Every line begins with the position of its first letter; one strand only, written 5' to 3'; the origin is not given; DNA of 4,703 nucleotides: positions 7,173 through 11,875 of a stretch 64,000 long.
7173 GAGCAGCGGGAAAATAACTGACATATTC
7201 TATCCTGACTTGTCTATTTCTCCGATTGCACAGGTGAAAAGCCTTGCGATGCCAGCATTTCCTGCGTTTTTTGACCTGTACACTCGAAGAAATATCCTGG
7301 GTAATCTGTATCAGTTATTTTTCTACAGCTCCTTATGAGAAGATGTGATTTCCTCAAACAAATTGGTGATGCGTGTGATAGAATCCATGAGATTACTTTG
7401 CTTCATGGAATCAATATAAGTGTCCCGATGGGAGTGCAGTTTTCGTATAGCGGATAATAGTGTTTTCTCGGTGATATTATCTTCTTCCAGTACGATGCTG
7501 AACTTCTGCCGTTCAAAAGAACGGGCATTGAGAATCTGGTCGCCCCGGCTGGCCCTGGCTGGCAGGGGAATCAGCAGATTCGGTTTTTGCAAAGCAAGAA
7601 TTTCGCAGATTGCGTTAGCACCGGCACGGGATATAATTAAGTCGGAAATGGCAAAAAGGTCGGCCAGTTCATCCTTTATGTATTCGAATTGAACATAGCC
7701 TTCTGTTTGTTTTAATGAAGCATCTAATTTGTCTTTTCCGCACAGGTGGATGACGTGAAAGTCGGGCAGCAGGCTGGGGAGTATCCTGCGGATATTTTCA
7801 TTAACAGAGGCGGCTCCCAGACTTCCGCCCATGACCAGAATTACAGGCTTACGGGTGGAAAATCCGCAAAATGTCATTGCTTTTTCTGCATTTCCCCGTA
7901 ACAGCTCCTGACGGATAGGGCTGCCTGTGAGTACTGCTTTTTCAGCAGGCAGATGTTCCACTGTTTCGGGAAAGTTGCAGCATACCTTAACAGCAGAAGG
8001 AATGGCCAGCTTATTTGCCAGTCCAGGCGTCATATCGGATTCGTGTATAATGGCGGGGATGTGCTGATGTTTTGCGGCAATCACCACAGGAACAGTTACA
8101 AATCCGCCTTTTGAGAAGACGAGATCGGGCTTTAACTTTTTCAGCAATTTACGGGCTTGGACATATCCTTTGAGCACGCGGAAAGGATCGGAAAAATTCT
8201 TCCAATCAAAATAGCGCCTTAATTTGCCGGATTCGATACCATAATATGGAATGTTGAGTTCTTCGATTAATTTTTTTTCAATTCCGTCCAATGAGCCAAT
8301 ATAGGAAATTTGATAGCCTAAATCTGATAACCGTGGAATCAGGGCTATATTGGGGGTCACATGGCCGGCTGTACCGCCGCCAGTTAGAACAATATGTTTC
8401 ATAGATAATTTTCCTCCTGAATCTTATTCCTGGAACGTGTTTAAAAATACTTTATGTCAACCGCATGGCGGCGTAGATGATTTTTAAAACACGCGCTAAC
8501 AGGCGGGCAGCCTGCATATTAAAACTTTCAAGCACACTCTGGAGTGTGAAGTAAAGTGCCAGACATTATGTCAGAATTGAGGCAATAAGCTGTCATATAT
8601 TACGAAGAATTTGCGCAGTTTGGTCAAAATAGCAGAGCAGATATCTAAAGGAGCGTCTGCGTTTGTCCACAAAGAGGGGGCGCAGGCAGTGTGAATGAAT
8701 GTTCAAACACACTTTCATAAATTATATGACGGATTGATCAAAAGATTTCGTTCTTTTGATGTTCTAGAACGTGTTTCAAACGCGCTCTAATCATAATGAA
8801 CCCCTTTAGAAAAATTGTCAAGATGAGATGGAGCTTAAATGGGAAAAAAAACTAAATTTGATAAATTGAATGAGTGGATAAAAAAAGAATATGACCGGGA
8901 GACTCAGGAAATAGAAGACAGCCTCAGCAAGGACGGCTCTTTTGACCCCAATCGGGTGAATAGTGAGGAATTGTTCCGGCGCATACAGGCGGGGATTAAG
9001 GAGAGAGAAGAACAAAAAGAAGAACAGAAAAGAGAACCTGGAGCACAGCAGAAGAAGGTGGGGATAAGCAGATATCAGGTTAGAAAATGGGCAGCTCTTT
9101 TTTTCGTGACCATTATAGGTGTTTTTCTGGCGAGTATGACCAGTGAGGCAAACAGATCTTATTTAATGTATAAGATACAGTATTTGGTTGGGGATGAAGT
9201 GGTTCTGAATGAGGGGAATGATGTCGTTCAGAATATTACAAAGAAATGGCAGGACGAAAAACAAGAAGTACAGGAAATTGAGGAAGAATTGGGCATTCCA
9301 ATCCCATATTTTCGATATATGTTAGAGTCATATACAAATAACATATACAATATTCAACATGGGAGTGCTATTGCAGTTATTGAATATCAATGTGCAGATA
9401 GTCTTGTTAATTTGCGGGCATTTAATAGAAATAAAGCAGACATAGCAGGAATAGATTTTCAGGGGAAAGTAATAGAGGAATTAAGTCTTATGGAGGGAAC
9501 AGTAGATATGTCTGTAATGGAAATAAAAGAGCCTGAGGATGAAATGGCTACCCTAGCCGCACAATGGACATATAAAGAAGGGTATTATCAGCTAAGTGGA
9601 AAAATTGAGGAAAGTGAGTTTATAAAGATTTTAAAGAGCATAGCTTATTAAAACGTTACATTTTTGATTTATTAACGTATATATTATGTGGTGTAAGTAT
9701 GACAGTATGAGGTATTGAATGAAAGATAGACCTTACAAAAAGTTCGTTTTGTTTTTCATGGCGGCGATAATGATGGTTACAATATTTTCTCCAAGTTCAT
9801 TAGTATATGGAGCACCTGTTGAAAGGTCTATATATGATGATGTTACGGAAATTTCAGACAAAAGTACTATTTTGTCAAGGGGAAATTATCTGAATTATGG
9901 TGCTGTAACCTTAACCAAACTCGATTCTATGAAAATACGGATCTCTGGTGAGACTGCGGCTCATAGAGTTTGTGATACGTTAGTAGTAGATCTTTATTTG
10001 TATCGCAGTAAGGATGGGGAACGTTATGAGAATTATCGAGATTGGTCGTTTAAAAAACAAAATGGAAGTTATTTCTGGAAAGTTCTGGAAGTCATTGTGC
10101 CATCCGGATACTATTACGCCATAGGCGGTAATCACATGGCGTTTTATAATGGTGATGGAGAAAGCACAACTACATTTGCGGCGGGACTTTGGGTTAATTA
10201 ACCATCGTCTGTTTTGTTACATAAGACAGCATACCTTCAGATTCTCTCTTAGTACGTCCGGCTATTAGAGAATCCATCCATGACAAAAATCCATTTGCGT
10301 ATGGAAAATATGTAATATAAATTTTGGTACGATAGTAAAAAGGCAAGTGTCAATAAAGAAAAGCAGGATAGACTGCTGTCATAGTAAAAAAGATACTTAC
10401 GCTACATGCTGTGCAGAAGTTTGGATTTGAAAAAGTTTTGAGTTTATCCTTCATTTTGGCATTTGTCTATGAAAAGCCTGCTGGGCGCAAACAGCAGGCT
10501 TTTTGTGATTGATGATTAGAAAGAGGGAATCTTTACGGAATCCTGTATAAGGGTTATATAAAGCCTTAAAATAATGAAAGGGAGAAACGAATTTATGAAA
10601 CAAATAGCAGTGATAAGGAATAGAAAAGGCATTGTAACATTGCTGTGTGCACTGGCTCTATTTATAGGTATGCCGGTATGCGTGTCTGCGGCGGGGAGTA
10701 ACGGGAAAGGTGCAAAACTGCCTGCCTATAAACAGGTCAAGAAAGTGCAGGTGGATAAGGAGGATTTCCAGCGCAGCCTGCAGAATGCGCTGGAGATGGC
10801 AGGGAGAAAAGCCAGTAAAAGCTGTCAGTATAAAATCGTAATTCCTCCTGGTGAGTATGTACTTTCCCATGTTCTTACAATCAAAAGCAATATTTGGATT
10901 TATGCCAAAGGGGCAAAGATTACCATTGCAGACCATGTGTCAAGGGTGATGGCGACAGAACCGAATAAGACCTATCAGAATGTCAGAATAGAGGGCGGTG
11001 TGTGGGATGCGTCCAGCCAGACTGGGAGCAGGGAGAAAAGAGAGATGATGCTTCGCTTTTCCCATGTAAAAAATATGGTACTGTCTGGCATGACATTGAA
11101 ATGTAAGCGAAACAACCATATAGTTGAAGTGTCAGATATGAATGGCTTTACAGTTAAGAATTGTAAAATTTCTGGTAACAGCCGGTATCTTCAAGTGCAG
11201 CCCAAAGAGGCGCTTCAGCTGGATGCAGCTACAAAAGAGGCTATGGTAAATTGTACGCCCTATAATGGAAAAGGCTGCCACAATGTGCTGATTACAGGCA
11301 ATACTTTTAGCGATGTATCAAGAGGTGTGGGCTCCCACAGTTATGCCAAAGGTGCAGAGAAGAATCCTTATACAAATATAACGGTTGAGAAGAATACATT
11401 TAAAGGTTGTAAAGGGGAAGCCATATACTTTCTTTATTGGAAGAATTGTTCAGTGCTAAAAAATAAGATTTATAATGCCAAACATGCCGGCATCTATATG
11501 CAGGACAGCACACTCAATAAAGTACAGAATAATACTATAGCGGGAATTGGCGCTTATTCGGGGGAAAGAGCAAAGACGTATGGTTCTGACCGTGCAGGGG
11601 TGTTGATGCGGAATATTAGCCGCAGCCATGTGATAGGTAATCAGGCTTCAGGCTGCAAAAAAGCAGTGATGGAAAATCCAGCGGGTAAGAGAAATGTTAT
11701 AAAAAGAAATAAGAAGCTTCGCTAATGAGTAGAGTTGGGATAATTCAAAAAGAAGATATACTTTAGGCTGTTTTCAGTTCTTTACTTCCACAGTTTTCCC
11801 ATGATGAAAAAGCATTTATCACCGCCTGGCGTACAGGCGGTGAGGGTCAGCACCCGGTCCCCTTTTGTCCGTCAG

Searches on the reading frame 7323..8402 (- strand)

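Call 58: search_protein_families(library=pfam, proteins=[window:7323-8402:-], max_evalue=0.00001)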
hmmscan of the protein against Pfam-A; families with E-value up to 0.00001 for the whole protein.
window:7323-8402:- (359 aa): 2 families
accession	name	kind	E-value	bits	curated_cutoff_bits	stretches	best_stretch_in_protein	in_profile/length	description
PF03033.26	Glyco_transf_28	-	1.4e-40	139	26.2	1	4-139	1-136/139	Glycosyltransferase family 28 N-terminal domain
PF04101.22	Glyco_tran_28_C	-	1.2e-30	107.2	22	1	187-337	1-155/166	Glycosyltransferase family 28 C-terminal domain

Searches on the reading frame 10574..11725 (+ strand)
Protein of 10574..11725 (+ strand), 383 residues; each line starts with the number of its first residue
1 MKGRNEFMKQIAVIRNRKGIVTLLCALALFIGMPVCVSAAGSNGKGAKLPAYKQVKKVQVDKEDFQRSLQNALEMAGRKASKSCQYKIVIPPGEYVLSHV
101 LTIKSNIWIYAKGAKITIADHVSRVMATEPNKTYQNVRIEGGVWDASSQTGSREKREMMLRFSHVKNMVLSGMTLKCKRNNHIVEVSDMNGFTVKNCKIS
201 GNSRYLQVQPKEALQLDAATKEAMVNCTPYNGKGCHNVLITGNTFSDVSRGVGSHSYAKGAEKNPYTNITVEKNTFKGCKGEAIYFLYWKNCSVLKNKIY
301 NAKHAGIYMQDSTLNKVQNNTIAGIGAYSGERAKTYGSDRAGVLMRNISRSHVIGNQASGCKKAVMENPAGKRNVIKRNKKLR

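Call 58: search_protein_families(library=pfam, proteins=[window:10574-11725:+], max_evalue=0.00001)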
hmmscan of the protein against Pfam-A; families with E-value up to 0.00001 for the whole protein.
window:10574-11725:+ (383 aa): 2 families
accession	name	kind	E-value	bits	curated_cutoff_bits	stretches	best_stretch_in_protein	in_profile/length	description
PF13229.12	Beta_helix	-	2.3e-13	50.5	25.9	0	180-252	45-118/158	Right handed beta helix region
PF05048.19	NosD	-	1.8e-11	44.4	23.6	1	178-324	13-148/212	Periplasmic copper-binding protein (NosD)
